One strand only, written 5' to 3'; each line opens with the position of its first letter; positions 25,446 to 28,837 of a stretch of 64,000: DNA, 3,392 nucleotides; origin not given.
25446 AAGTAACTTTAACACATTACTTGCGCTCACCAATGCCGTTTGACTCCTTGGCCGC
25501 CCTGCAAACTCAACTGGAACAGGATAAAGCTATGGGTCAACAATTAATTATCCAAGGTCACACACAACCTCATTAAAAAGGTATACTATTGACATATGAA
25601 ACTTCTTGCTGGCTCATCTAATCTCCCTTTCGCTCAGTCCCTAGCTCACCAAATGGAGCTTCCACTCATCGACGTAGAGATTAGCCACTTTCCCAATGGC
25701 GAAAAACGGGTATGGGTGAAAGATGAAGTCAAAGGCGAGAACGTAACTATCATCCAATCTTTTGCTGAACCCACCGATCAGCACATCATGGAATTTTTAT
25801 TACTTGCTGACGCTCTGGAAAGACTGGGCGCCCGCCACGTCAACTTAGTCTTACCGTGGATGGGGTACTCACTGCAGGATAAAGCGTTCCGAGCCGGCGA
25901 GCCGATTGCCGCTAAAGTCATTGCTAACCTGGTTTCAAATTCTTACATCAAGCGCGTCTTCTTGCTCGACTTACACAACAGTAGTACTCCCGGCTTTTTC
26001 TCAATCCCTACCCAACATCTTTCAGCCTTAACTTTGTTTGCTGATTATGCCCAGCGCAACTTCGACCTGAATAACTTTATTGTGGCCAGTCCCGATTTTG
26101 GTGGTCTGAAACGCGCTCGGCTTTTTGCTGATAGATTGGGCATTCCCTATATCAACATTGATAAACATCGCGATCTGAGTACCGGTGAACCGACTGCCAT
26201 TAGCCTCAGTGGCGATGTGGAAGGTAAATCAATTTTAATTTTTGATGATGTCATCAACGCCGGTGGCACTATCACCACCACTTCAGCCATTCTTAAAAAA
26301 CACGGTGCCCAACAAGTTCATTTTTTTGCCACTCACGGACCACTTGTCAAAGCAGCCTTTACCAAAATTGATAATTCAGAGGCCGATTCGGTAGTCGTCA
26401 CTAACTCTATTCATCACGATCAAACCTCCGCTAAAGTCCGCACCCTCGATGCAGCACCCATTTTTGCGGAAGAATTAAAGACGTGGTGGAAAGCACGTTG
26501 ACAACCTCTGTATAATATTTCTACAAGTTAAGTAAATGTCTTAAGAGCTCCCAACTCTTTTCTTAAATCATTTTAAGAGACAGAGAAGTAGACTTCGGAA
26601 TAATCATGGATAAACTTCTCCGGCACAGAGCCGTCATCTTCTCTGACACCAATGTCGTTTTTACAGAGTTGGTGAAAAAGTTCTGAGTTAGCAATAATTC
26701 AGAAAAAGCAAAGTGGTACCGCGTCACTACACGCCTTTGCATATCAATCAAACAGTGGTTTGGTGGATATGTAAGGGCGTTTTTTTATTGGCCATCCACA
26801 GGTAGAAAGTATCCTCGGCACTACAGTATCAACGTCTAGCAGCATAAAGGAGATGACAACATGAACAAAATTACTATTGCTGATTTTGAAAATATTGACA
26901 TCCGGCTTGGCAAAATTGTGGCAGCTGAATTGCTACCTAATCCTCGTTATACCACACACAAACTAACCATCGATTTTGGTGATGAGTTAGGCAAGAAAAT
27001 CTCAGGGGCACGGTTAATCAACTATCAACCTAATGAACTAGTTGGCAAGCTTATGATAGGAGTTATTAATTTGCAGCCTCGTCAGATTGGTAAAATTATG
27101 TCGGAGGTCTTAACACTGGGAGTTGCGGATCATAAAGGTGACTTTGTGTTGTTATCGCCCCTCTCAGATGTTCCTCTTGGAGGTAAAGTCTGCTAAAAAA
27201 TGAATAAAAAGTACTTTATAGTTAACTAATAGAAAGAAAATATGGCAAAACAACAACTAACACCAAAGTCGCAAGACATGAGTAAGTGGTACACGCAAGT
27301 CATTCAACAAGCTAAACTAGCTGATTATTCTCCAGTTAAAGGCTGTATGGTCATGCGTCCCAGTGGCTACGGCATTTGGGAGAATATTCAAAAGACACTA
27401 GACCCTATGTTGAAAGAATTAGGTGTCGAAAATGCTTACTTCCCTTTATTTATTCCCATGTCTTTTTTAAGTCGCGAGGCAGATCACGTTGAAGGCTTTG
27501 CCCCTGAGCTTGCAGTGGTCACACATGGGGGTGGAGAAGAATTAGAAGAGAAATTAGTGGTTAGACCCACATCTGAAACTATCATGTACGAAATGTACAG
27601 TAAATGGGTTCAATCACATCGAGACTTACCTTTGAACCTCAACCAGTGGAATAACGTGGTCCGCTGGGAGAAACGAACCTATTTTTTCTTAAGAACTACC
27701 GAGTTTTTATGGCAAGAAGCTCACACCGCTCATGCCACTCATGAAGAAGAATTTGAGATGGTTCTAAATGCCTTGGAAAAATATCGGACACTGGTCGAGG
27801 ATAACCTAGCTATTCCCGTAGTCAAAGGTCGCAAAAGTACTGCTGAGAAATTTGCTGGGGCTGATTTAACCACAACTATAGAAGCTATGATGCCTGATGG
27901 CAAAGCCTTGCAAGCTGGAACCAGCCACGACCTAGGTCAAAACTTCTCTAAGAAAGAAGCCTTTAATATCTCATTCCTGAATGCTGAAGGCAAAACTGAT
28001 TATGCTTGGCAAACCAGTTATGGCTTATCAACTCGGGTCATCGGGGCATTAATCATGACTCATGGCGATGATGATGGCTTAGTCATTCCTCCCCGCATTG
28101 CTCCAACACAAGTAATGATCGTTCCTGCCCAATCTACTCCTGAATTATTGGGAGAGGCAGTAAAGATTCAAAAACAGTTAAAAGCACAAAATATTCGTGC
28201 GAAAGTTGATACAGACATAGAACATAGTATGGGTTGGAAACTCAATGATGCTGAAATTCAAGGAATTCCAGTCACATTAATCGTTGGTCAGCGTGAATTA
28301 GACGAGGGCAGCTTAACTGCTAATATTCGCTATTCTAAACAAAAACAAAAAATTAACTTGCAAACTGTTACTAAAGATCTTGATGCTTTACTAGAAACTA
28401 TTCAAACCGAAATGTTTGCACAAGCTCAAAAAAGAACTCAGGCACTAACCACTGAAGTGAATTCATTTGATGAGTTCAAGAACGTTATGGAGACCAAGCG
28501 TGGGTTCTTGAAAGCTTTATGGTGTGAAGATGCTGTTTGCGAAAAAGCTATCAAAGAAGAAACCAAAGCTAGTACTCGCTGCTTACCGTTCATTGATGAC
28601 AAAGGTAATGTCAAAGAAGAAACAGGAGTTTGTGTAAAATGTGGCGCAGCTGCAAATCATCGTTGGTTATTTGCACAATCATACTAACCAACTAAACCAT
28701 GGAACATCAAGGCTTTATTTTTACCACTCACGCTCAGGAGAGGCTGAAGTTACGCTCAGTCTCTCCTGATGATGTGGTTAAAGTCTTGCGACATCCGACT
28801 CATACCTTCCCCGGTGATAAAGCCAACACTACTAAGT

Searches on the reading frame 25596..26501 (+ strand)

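Call 11: search_protein_families(library=pfam, proteins=[window:25596-26501:+])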
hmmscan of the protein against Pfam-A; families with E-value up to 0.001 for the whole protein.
window:25596-26501:+ (301 aa): 3 families
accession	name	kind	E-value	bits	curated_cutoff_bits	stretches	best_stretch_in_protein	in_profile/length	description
PF13793.12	Pribosyltran_N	-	3e-31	108.2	25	1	1-114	1-114/117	N-terminal domain of ribose phosphate pyrophosphokinase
PF14572.12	Pribosyl_synth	-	1.8e-18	67.6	27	1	200-295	73-171/184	Phosphoribosyl synthetase-associated domain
PF00156.33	Pribosyltran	-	1e-14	54.6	26.3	1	154-259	24-136/158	Phosphoribosyl transferase domain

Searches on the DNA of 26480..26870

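Call 15: search_rna_families(source=window, start=26480, end=26870, threshold=evalue, max_evalue=10, show_alignments=3)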
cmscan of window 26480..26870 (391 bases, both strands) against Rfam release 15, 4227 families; matches with E-value up to 10: 5.
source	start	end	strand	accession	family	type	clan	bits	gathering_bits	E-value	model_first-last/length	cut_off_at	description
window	26511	26741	+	RF00230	T-box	Cis-reg; leader;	-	35.7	93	1.7e-06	1-219/219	no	T-box leader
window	26732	26778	+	RF03555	mir-2_2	Gene; miRNA;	-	16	94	2.1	1-78/78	no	mir-2_2 microRNA precursor family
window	26724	26787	-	RF03996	mir-3012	Gene; miRNA;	-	15.6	90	5.7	1-68/68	no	mir-3012 microRNA precursor family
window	26778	26867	-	RF00157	SNORD39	Gene; snRNA; snoRNA; CD-box;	CL00057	13.2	35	6.2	1-80/80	no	Small nucleolar RNA SNORD55/SNORD39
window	26697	26756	-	RF00287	SNORD44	Gene; snRNA; snoRNA; CD-box;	CL00060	12.7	40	7.6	1-61/61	no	Small nucleolar RNA SNORD44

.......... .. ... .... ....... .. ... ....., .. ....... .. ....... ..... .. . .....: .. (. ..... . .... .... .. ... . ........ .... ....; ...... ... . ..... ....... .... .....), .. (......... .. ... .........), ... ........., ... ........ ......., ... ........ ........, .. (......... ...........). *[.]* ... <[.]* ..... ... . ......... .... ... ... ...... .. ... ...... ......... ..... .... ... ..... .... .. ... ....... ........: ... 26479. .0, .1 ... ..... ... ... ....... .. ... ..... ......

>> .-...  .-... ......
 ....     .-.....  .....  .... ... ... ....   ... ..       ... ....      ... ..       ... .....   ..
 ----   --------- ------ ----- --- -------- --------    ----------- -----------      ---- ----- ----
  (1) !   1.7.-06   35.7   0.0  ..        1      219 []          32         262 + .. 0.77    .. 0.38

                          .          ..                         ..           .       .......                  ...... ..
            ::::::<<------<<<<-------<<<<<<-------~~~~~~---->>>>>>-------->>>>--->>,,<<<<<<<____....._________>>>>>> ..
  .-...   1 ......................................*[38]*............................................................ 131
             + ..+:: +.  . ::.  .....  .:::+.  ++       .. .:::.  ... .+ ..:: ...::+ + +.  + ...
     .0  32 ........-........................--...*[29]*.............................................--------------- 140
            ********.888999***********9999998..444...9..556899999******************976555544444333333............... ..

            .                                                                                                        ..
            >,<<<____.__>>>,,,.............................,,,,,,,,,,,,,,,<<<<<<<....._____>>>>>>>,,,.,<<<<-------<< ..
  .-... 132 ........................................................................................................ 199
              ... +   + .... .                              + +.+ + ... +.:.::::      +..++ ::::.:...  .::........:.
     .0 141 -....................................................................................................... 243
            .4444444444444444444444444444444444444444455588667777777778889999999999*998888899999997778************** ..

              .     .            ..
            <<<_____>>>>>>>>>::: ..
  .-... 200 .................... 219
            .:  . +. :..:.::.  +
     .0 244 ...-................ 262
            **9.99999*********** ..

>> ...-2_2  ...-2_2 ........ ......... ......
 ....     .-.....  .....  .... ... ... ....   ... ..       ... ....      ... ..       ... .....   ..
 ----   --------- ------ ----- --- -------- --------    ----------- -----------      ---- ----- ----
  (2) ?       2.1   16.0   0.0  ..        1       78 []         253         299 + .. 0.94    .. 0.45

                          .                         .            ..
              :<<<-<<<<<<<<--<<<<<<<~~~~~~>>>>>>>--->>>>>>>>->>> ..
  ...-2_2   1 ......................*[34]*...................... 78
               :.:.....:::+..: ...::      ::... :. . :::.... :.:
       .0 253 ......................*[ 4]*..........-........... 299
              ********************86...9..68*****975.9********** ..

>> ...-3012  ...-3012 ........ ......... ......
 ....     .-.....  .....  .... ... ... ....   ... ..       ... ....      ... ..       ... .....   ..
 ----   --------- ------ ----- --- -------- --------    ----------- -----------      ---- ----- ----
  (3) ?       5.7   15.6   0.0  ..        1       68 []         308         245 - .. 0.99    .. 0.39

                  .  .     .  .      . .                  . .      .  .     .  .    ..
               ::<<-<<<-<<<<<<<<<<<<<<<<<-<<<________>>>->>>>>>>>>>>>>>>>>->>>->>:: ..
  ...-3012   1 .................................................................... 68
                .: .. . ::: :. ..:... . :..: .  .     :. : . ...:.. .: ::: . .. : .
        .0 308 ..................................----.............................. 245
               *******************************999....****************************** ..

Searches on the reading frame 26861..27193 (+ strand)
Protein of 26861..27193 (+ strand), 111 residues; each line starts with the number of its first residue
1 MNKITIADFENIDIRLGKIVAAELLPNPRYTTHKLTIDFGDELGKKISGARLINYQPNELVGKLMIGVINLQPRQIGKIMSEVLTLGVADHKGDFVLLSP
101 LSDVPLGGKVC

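Call 36: search_protein_families(library=ncbifam, proteins=[window:26861-27193:+], max_evalue=1e-20)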
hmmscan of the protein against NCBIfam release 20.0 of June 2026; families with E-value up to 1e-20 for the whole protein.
window:26861-27193:+ (111 aa): 5 families
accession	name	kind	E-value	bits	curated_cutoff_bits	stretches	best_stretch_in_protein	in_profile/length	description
NF007495.0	PRK10089.1-4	equivalog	2.7e-34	118.1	117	1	2-110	3-112/113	tRNA-binding protein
TIGR02222.1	chap_CsaA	subfamily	2.8e-29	101.3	119.65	1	7-110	2-106/107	export-related chaperone CsaA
NF007494.0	PRK10089.1-3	equivalog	3.4e-29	101.1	109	1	1-110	1-111/112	tRNA-binding protein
NF007493.0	PRK10089.1-2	equivalog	3.1e-28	98.1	160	1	1-110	1-111/112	tRNA-binding protein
NF007496.0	PRK10089.1-5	equivalog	7e-25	87.4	171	1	5-110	3-108/109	chaperone CsaA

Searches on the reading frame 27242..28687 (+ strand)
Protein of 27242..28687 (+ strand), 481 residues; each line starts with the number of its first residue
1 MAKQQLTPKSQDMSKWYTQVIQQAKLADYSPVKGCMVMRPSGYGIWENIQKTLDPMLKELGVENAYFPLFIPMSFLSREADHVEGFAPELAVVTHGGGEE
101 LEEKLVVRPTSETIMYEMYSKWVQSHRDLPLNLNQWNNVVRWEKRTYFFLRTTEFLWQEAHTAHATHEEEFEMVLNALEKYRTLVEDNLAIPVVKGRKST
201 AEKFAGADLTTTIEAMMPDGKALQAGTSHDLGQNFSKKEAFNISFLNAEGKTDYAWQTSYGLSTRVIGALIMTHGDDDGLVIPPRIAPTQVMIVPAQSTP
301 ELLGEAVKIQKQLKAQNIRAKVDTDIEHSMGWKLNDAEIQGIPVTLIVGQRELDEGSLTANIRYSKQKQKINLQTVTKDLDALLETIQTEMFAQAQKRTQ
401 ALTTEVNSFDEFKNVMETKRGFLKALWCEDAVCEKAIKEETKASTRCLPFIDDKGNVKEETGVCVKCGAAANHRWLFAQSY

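Call 11: search_protein_families(library=pfam, proteins=[window:27242-28687:+])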
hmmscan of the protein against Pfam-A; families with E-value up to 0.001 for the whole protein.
window:27242-28687:+ (481 aa): 3 families
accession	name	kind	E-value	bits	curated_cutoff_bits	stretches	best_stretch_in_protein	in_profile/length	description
PF09180.16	ProRS-C_1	-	4e-20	72.2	31.5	1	409-481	1-71/71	Prolyl-tRNA synthetase, C-terminal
PF00587.30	tRNA-synt_2b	-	4.3e-20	72.9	29.3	1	100-271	6-176/179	tRNA synthetase class II core domain (G, H, P, S and T)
PF03129.25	HGTP_anticodon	-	3.8e-18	65.9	21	1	290-378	1-89/94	Anticodon binding domain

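Call 36: search_protein_families(library=ncbifam, proteins=[window:27242-28684:+], max_evalue=1e-20)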
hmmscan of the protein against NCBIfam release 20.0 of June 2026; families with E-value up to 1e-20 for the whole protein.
window:27242-28684:+ (481 aa): 4 families
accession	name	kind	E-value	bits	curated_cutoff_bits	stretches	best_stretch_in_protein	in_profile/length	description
TIGR00408.1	proS_fam_I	equivalog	7.1e-174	579.2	437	1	7-481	2-475/475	proline--tRNA ligase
NF006625.0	PRK09194.1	equivalog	6.8e-34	117.7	558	1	221-379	401-557/559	proline--tRNA ligase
TIGR00409.1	proS_fam_II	equivalog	1.7e-30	106.5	306.7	0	221-378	407-563/568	proline--tRNA ligase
NF008979.1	PRK12325.1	exception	3.3e-29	102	550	0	210-379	267-435/437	proline--tRNA ligase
